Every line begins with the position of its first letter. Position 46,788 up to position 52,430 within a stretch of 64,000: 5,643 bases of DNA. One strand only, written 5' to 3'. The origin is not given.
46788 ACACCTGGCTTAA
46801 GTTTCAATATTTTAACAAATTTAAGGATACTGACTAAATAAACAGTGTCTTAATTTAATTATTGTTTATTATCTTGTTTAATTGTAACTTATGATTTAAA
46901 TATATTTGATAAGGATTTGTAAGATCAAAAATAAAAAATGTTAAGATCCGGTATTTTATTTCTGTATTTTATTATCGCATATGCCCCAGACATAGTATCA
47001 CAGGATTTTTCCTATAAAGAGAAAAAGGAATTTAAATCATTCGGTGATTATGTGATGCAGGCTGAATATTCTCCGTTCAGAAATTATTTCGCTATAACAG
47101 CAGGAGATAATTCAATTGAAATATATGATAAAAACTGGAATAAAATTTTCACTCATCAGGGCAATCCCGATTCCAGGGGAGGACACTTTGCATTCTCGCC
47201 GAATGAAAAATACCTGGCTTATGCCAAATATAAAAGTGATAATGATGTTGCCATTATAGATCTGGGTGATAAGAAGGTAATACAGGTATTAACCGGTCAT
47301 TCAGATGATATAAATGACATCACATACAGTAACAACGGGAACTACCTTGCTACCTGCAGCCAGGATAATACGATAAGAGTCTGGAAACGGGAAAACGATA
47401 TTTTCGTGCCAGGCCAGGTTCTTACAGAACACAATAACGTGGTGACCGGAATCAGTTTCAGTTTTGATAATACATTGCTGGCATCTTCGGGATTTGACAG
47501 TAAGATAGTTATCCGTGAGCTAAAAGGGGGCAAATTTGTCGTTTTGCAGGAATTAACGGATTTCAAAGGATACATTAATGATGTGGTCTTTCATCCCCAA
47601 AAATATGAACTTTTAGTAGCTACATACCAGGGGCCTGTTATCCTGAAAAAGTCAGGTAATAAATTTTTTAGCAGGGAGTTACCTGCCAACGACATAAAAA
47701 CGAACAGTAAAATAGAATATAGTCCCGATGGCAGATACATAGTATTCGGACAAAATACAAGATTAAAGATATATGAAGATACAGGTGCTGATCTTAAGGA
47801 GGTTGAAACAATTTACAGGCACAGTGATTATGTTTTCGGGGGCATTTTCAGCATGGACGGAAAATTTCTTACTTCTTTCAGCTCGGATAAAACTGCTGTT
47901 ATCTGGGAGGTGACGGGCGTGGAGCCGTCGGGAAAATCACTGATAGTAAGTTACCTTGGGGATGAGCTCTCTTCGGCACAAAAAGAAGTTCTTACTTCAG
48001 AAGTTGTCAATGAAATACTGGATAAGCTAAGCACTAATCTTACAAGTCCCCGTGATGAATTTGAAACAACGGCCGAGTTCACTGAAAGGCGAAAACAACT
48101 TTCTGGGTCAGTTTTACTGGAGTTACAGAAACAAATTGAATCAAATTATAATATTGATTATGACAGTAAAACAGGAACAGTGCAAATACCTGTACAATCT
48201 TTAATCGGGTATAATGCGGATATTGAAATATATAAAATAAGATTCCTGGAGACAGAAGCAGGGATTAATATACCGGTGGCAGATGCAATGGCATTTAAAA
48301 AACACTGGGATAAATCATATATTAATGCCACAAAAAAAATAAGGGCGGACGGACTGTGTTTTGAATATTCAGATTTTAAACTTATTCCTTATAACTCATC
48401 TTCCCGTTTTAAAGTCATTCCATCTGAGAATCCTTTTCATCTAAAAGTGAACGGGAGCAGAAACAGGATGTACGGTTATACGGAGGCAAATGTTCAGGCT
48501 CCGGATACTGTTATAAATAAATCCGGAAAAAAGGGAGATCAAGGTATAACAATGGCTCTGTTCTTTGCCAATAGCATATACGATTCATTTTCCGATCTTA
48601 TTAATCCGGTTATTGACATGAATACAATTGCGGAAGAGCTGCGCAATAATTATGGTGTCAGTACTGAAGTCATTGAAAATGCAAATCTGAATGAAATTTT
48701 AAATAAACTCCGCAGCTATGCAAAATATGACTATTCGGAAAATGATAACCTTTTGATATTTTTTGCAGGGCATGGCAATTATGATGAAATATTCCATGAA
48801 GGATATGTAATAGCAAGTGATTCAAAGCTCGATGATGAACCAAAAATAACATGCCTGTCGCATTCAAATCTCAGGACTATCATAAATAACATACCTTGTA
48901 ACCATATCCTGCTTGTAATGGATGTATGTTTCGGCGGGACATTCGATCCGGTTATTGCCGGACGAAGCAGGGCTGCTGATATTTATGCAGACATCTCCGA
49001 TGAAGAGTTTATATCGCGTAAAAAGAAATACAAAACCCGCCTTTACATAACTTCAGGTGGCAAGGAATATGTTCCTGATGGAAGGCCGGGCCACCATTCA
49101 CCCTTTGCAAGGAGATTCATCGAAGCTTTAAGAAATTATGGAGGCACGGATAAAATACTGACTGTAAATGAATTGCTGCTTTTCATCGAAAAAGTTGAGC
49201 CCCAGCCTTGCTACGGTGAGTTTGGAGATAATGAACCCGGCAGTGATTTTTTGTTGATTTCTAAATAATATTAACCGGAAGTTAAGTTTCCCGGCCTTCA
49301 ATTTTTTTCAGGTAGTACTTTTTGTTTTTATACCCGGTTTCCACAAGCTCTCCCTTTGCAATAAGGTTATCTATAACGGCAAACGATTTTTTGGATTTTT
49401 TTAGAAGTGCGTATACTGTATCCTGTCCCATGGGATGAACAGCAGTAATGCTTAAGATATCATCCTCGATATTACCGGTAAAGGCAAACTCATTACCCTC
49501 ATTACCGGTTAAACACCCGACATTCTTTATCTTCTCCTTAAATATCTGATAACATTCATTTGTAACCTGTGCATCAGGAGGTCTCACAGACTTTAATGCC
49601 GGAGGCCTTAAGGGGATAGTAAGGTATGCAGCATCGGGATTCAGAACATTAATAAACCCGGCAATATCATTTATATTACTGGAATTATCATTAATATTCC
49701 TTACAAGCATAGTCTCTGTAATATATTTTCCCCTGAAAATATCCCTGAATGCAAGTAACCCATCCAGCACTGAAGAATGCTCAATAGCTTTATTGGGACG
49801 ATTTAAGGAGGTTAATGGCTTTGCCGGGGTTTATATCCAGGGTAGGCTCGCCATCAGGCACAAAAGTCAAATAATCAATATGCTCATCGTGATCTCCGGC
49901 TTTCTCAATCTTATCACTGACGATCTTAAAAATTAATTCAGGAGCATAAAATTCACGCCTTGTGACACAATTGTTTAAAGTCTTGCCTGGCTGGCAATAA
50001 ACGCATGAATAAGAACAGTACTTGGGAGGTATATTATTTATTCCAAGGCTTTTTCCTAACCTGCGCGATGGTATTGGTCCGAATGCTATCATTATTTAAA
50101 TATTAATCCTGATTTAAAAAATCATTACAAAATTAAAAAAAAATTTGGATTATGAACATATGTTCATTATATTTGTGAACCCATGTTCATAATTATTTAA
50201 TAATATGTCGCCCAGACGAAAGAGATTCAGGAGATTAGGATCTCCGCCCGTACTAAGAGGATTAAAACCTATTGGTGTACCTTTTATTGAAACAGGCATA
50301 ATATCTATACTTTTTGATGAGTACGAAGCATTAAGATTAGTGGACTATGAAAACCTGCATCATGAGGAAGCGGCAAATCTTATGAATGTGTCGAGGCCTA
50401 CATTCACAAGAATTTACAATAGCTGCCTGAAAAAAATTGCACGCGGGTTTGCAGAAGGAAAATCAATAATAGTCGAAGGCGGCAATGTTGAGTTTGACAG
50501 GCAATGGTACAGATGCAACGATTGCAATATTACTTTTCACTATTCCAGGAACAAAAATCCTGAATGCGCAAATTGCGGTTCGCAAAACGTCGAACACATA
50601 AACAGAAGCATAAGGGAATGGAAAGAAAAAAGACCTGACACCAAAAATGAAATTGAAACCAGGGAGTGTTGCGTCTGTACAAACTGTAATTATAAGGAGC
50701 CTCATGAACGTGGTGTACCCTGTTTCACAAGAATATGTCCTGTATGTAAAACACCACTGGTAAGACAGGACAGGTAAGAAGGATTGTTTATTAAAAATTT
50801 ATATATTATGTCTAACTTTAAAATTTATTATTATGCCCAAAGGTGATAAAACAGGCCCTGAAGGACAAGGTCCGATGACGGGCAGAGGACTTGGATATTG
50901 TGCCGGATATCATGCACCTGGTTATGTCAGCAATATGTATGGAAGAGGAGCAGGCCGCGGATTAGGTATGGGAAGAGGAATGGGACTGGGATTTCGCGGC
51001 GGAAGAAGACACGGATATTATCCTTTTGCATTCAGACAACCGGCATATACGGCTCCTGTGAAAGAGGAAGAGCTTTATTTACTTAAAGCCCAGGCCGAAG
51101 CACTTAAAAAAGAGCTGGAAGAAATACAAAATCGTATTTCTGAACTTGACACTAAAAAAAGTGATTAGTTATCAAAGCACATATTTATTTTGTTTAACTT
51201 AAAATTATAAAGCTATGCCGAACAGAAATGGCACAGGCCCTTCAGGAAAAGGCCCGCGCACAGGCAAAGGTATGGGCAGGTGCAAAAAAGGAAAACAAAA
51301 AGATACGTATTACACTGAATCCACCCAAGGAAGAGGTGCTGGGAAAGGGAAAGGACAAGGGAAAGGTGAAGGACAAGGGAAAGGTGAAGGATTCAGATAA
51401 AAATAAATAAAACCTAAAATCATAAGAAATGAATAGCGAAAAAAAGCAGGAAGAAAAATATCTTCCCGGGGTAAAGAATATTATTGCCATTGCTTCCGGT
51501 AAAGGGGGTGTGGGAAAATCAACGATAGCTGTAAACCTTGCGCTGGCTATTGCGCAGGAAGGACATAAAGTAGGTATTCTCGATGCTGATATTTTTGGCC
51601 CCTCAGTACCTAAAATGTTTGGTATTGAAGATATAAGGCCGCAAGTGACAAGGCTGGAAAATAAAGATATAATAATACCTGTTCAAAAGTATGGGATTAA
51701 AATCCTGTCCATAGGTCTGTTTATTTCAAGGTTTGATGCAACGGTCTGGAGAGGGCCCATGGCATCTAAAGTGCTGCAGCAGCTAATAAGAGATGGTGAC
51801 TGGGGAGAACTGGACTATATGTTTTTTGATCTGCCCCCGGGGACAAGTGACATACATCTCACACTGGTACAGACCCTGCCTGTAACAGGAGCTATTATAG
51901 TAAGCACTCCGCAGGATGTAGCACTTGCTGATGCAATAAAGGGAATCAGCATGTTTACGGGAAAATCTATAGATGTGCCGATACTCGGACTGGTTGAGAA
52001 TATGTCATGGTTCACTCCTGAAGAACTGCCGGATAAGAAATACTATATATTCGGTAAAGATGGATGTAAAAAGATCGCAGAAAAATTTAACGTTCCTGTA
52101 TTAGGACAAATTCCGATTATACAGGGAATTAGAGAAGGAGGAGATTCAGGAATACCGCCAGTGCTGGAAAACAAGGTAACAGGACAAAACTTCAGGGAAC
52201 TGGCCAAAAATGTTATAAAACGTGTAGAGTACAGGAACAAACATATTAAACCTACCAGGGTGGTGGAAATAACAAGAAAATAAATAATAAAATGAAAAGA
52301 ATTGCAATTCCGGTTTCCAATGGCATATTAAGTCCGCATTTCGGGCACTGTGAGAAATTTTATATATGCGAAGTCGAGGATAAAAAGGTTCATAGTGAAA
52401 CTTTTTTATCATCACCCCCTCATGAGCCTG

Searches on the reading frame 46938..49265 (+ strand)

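Call 56: search_protein_families(library=pfam, proteins=[window:46938-49265:+], max_evalue=0.00001)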
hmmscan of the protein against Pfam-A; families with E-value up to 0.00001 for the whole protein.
window:46938-49265:+ (776 aa): 28 families (the best 25 are shown)
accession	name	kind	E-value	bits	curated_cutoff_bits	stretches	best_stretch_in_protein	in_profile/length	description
PF25174.1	Beta-prop_THOC3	-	1.8e-32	112.9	305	2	38-225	90-269/272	THOC3 beta-propeller domain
PF00400.38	WD40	-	1.1e-29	102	27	1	113-149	2-38/39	WD domain, G-beta repeat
PF23414.1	Beta-prop_EML_2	-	5.2e-26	92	90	2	84-201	45-159/266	Echinoderm microtubule-associated protein second beta-propeller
PF24817.1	WD40_WDHD1_1st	-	9.3e-25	87.8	109.9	2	99-274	63-243/291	WDHD1 first WD40 domain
PF25173.1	Beta-prop_WDR3_1st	-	2.1e-23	83.4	154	1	36-151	29-142/184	WDR3 first beta-propeller domain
PF24814.1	WD40_Prp19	-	1.5e-22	80.5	320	1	100-220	27-145/281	Prp19 WD40 domain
PF24807.1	WD40_CDC20-Fz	-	1.8e-22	80.5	200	1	31-230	46-241/292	CDC20/Fizzy WD40 domain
PF25175.1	Beta-prop_WDR5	-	2.5e-19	70.1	250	1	84-327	16-255/296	WDR5 beta-propeller domain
PF00656.27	Peptidase_C14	-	1.8e-18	67.5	21.4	1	539-745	3-202/233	Caspase domain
PF25168.1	Beta-prop_WDR36-Utp21_2nd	-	1.1e-15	58.3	84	1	99-150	217-268/335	WDR36/Utp21 second beta-propeller domain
PF24796.1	WDR55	-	8e-15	55.1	200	0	101-150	242-292/296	WDR55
PF24105.1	Beta-prop_CAF1B_HIR1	-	2.2e-14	53.7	80.5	1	114-172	122-178/383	CAF1B/HIR1 beta-propeller domain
PF12894.13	ANAPC4_WD40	-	3e-13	50.2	22.9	1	43-132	2-90/91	Anaphase-promoting complex subunit 4 WD40 domain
PF25172.1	Beta-prop_WDR3_2nd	-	1.1e-11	45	140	1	85-153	224-290/293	WDR3 second beta-propeller domain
PF24782.2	WD40_MABP1-WDR62_2nd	-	2.7e-11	43.4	290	1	46-150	235-340/341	MABP1/WDR62 second WD40 domain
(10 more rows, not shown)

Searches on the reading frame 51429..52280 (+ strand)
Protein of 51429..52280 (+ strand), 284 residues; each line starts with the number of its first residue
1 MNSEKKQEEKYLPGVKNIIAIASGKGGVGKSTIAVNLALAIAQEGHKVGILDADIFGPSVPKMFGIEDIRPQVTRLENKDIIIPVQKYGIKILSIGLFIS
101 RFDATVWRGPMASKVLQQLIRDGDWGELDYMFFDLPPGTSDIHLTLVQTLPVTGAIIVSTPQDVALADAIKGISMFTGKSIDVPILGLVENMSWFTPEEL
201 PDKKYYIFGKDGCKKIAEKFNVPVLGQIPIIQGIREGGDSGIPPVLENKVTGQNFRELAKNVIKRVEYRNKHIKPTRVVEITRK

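Call 56: search_protein_families(library=pfam, proteins=[window:51429-52280:+], max_evalue=0.00001)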
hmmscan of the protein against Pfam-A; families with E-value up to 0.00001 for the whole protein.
window:51429-52280:+ (284 aa): 6 families
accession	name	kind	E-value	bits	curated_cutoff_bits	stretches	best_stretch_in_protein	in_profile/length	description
PF10609.15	ParA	-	1.8e-90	303.1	27.1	1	15-262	2-245/246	NUBPL iron-transfer P-loop NTPase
PF01656.29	CbiA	-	2.6e-13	50.5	25.4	1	19-212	1-54/125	CobQ/CobB/MinD/ParA nucleotide binding domain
PF13614.12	AAA_31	-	8.5e-12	45.8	27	1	17-158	2-145/177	AAA domain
PF09140.17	MipZ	-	2.2e-07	30.9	20.7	1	18-62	2-46/262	ATPase MipZ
PF00142.24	Fer4_NifH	-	2.9e-07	30.7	25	0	20-54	4-37/271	4Fe-4S iron sulfur cluster binding proteins, NifH/frxC family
PF02374.21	ArsA_ATPase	-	9.1e-06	25.5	24.3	0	21-54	5-38/305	Anion-transporting ATPase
